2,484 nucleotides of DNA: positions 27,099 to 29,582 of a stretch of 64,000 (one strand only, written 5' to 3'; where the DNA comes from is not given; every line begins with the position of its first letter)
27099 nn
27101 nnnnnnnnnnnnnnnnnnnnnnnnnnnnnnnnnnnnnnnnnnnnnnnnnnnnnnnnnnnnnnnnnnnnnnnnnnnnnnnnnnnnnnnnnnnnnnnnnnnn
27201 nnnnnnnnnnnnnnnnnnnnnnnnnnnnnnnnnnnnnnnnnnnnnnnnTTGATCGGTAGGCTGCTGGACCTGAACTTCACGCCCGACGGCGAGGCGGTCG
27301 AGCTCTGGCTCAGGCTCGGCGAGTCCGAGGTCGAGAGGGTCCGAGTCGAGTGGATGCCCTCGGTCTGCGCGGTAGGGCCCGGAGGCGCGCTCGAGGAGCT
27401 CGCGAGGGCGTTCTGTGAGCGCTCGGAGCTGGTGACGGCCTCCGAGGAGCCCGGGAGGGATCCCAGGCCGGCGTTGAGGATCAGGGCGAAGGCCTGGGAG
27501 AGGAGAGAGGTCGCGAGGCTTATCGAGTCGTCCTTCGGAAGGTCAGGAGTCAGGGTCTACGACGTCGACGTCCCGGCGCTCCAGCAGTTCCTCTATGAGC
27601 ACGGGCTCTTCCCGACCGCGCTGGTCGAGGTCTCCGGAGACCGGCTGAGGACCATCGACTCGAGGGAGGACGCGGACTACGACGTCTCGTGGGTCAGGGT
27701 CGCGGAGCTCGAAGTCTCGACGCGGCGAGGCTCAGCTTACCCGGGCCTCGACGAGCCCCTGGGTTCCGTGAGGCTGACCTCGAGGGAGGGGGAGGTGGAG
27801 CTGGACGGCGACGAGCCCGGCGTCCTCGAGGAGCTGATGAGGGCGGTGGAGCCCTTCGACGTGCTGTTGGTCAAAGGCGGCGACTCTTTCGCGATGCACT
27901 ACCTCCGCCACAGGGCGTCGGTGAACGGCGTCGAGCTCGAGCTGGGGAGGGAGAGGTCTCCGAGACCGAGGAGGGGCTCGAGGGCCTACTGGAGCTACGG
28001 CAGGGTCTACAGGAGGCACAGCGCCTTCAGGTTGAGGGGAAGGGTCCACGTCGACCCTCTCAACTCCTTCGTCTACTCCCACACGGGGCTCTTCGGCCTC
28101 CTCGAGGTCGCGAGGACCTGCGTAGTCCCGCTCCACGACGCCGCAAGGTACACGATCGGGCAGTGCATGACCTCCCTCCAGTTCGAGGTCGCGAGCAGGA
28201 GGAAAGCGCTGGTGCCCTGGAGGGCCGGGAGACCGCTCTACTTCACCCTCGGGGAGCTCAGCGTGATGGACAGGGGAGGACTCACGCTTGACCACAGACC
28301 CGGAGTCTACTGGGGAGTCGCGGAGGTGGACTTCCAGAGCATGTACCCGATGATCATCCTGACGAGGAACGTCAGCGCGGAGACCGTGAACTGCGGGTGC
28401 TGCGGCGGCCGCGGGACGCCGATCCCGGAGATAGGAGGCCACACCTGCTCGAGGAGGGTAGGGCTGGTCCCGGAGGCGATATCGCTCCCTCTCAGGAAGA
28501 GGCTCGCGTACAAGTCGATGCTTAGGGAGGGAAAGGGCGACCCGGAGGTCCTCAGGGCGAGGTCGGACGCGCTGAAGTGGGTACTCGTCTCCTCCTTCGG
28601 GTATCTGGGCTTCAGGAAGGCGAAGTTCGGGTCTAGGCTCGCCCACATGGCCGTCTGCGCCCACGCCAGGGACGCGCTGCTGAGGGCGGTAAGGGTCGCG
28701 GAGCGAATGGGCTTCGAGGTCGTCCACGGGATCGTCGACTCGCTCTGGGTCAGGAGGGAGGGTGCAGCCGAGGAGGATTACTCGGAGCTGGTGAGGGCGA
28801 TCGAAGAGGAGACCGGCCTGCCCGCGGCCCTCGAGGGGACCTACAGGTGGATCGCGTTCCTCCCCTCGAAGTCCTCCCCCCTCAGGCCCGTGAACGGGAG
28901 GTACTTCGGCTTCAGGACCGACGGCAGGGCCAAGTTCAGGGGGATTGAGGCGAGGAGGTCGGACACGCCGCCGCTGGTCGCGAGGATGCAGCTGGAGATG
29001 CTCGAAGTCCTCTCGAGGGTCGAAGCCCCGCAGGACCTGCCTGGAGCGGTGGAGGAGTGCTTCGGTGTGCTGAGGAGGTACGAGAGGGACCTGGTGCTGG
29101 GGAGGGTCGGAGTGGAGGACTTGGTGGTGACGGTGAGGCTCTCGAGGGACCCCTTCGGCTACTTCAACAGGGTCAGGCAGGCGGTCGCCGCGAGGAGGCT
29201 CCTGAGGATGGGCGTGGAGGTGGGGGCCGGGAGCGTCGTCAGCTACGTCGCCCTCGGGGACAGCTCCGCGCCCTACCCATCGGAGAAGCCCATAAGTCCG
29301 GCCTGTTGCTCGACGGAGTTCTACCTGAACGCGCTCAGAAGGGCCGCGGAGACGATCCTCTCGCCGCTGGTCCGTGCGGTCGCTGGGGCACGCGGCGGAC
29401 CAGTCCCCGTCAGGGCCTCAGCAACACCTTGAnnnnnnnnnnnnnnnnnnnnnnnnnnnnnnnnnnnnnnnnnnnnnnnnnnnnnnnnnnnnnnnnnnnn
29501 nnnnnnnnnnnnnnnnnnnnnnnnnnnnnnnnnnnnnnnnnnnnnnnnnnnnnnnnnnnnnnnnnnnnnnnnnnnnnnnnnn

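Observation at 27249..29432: Family-B polymerase with intact motifs A/B but degenerate motif C and dead exonuclease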

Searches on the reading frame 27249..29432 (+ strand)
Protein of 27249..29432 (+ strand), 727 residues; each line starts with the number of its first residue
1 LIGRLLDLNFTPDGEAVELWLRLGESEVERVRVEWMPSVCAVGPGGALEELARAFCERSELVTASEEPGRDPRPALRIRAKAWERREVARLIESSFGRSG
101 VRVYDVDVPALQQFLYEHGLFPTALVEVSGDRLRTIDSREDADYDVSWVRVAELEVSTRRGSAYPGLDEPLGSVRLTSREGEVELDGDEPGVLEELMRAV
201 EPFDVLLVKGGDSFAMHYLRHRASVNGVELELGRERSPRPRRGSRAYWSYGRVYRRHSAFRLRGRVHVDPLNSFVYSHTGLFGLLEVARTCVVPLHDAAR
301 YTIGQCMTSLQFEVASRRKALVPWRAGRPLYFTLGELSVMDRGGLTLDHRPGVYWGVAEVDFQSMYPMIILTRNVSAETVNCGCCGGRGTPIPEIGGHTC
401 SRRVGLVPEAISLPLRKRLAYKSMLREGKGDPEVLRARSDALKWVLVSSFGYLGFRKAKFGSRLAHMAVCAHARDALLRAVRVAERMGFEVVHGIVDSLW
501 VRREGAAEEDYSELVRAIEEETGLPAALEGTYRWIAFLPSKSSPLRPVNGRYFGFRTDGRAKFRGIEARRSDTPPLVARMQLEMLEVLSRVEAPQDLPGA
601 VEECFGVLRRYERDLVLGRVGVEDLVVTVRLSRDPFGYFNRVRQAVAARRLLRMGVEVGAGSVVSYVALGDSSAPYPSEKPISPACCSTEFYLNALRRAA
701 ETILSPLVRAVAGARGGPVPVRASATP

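Call 3: search_protein_families(library=pfam, proteins=[window:27249-29432:+], max_evalue=0.1)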
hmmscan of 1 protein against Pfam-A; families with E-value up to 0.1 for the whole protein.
window:27249-29432:+ (727 aa): 2 families
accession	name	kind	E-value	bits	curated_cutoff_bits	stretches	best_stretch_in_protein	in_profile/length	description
PF00136.26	DNA_pol_B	-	7.8e-18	64.9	23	1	342-682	44-421/453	DNA polymerase family B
PF03104.25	DNA_pol_B_exo1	-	0.05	13.4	23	0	203-272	159-226/242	DNA polymerase family B, exonuclease domain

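Call 4: search_protein_families(library=ncbifam, proteins=[window:27249-29432:+], max_evalue=0.1)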
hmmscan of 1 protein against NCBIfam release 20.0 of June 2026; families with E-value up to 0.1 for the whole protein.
window:27249-29432:+ (727 aa): 9 families
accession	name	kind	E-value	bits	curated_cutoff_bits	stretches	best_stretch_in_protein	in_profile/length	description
NF004416.0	PRK05761.1-2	equivalog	1.6e-101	340.7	516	1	81-706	73-648/665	type B DNA-directed DNA polymerase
NF004418.0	PRK05761.1-4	subfamily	7.2e-88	295.6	692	1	73-707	78-693/717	type B DNA-directed DNA polymerase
NF004417.0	PRK05761.1-3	equivalog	4.2e-46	157.4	780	1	287-673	426-811/858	DNA-directed DNA polymerase I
NF004419.0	PRK05761.1-5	equivalog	9.4e-36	123.1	1285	2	286-671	492-878/932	DNA-directed DNA polymerase I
NF004415.0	PRK05761.1-1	equivalog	3.4e-22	78.2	1289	1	342-705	495-855/883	DNA-directed DNA polymerase I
TIGR00592.1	pol2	superfamily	1.6e-17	62.9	239.95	1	342-674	801-1135/1176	DNA polymerase (pol2)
NF004421.0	PRK05762.1-2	equivalog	2.7e-16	59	570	1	341-614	411-691/795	DNA polymerase II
NF004422.0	PRK05762.1-4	equivalog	8.3e-12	44.3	1103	1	341-596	403-670/789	DNA polymerase II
NF004420.0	PRK05762.1-1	equivalog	1.4e-09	37.2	1435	1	340-596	398-664/783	DNA polymerase II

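Call 5: search_solved_structures(query=window:27249-29432:+, max_evalue=0.01, show_alignments=3)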
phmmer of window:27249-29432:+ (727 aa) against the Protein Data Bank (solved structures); distinct sequences matched with E-value up to 0.01: 54.
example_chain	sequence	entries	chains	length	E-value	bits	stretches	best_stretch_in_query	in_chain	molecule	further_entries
4flt_A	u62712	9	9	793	4.1e-32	114.5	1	286-671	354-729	DNA polymerase 1 | Pyrococcus abyssi B family DNA polymerase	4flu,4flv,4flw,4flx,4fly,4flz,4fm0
4fm2_A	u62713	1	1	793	4.8e-31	110.9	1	287-671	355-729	DNA polymerase 1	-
5mdn_A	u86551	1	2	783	6e-31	110.6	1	341-669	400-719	DNA polymerase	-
5h12_A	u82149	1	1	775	4.1e-29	104.5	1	287-671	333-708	Deep Vent DNA Polymerase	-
8s84_A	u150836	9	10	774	9.9e-29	103.3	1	294-672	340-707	DNA polymerase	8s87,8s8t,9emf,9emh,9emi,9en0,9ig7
1wns_A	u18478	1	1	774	1.7e-28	102.5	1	294-692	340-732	DNA POLYMERASE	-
1wn7_A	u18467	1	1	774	1.9e-28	102.3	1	294-692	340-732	Family B DNA Polymerase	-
5vu5_A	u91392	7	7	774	2e-28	102.3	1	294-692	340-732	DNA polymerase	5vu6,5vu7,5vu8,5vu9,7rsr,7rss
4k8z_A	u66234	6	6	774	2e-28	102.2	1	294-692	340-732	DNA polymerase | DNA polymerase,DNA polymerase,DNA polymerase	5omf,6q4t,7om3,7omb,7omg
6wya_A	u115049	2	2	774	2.2e-28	102.1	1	294-673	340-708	DNA polymerase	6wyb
2xhb_A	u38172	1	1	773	3.8e-28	101.3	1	294-693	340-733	DNA POLYMERASE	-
2vwj_A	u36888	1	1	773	5.9e-28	100.7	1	294-693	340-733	DNA POLYMERASE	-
2vwk_A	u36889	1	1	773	6.2e-28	100.6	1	294-693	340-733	DNA POLYMERASE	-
1qht_A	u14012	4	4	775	6.2e-28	100.6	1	294-673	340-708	PROTEIN (DNA POLYMERASE) | DNA polymerase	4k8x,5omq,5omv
1tgo_A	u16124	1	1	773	2.7e-27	98.5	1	294-693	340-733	PROTEIN (THERMOSTABLE B DNA POLYMERASE)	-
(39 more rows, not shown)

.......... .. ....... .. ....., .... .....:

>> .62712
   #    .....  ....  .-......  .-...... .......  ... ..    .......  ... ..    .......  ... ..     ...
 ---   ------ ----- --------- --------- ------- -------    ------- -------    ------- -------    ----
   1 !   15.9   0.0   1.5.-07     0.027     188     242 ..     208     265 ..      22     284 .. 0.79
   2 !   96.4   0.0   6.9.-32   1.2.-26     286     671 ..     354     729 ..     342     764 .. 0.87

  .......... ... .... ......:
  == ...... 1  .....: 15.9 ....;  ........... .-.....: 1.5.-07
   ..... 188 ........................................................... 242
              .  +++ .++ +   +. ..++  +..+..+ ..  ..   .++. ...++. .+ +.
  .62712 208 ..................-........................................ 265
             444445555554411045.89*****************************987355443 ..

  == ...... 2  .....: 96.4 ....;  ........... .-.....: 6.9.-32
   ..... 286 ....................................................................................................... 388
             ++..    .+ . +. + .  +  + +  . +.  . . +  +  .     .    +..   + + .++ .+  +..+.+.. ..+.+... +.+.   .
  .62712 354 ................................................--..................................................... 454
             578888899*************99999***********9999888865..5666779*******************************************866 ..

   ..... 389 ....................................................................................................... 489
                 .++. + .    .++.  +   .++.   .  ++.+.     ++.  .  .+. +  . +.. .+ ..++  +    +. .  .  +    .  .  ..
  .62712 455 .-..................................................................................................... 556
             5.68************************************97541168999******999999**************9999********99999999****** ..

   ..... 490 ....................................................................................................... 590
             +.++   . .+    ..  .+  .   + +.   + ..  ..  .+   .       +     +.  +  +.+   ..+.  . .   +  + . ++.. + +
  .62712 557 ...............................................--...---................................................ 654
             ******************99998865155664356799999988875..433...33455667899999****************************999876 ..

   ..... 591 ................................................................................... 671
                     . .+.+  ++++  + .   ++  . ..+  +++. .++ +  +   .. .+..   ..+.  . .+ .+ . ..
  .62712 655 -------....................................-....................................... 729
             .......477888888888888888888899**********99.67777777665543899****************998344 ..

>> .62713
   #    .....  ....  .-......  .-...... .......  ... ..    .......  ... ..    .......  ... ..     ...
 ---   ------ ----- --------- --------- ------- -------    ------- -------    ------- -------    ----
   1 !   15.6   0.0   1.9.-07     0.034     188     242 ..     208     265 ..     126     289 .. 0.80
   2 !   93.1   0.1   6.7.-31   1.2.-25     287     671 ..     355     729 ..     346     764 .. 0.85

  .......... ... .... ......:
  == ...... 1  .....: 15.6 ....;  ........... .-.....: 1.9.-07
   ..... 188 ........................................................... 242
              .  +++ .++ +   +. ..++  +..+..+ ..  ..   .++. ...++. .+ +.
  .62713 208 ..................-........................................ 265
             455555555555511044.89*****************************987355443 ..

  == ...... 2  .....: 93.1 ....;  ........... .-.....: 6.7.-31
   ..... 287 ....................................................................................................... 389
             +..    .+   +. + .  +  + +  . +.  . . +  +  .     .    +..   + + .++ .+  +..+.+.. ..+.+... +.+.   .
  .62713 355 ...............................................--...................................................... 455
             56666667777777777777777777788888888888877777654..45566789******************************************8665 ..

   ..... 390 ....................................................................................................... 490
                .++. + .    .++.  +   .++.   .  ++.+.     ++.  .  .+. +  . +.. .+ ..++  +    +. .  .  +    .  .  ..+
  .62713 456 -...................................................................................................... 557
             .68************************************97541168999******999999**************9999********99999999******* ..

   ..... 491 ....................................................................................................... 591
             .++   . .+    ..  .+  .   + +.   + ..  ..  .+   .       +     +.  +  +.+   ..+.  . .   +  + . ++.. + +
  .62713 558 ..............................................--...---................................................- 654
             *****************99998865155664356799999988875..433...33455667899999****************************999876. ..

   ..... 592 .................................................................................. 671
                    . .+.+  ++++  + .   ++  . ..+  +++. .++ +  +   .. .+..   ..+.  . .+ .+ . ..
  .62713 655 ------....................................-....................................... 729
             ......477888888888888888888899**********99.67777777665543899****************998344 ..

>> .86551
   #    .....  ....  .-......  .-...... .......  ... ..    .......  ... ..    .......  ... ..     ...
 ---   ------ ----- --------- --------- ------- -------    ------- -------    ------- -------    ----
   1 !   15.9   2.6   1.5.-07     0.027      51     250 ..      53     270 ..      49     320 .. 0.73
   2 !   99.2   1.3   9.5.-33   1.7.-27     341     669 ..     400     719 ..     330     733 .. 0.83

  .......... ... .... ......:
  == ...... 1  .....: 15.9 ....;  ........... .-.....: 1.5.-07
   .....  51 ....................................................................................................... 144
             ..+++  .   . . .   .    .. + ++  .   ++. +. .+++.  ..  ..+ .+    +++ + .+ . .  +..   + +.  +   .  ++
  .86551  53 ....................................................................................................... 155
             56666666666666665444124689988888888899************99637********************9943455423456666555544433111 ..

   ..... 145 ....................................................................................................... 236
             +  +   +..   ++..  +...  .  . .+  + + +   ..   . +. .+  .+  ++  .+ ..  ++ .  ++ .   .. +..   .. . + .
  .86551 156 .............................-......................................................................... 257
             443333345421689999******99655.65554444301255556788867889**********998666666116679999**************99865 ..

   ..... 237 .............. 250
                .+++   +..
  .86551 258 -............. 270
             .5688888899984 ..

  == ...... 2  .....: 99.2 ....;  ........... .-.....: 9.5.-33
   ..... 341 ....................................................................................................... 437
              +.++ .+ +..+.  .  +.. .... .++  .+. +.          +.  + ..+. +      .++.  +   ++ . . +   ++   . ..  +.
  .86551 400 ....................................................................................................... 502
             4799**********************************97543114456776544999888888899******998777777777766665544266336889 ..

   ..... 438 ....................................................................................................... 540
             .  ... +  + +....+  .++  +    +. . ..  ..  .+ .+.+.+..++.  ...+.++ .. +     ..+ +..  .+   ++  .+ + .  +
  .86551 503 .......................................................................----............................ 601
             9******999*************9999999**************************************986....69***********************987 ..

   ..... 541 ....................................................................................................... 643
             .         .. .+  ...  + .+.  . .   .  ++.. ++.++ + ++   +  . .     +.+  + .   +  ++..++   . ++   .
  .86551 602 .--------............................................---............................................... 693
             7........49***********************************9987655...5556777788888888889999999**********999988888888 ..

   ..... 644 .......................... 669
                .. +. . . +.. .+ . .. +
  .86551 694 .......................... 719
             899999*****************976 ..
